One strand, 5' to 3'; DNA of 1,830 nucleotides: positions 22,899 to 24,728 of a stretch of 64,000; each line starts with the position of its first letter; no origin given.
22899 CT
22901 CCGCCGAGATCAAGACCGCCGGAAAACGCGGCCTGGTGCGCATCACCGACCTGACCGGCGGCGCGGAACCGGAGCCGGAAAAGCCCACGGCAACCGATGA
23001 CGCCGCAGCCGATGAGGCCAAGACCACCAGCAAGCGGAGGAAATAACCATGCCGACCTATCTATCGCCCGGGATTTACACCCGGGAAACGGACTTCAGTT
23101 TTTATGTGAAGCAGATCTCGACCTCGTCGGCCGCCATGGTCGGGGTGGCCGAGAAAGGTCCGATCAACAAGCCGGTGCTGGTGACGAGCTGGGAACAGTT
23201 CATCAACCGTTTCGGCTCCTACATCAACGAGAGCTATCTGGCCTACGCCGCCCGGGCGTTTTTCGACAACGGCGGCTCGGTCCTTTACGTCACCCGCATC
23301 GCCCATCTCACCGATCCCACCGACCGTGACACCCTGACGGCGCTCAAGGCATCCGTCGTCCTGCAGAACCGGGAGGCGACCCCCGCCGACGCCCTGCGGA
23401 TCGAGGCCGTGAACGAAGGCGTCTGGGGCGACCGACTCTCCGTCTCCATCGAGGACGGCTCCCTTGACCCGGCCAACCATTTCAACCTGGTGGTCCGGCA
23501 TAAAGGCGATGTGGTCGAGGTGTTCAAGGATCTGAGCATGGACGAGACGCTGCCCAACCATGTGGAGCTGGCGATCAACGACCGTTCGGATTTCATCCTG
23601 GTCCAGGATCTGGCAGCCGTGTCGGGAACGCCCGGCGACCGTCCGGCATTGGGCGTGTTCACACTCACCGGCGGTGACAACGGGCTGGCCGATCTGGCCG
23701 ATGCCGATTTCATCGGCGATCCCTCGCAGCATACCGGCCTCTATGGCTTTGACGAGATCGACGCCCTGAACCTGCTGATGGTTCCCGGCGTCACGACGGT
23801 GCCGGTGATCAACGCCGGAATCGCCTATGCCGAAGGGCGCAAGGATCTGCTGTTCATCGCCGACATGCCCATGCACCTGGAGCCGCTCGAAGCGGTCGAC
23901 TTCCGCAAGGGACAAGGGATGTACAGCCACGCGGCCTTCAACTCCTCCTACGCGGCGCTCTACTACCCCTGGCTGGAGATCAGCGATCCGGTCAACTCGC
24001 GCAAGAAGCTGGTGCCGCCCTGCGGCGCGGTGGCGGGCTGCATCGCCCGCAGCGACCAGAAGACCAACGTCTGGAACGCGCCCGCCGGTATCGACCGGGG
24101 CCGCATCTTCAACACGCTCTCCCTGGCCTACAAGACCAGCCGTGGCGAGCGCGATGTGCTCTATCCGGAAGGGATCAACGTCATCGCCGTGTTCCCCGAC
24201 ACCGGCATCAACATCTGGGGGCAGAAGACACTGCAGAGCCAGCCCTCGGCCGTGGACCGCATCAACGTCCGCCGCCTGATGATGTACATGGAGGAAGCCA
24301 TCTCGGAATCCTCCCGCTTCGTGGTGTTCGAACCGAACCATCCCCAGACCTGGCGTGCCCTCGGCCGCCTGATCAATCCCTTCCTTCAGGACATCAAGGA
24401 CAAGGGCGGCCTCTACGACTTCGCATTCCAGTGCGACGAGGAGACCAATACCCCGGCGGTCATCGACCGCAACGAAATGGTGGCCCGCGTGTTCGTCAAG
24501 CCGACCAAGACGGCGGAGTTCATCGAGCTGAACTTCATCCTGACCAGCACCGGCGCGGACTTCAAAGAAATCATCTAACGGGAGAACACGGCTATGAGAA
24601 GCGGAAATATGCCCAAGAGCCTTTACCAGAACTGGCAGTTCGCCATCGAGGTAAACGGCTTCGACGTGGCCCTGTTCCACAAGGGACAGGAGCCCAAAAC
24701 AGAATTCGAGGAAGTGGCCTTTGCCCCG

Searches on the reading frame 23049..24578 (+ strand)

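Call 12: search_protein_families(library=phrogs, proteins=[window:23049-24578:+], max_evalue=0.00001)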
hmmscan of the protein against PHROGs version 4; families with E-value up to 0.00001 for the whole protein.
window:23049-24578:+ (509 aa): 7 families
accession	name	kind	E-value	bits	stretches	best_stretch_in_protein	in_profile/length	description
phrog_23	-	tail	2.4e-94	317.8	1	1-507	20-471/496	tail sheath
phrog_15814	-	unknown function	5.2e-54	184.4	2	113-495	328-721/738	-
phrog_10581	-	tail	1.9e-48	166.5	1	241-501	637-912/915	tail sheath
phrog_17610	-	tail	6.5e-37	127.9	1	265-502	875-1110/1135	tail sheath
phrog_34521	-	tail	1.6e-13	50.5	1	304-505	755-957/962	tail sheath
phrog_279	-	tail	2.3e-07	30.9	1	27-213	36-213/489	tail sheath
phrog_19666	-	tail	2.6e-06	27.1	0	252-448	745-936/985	tail sheath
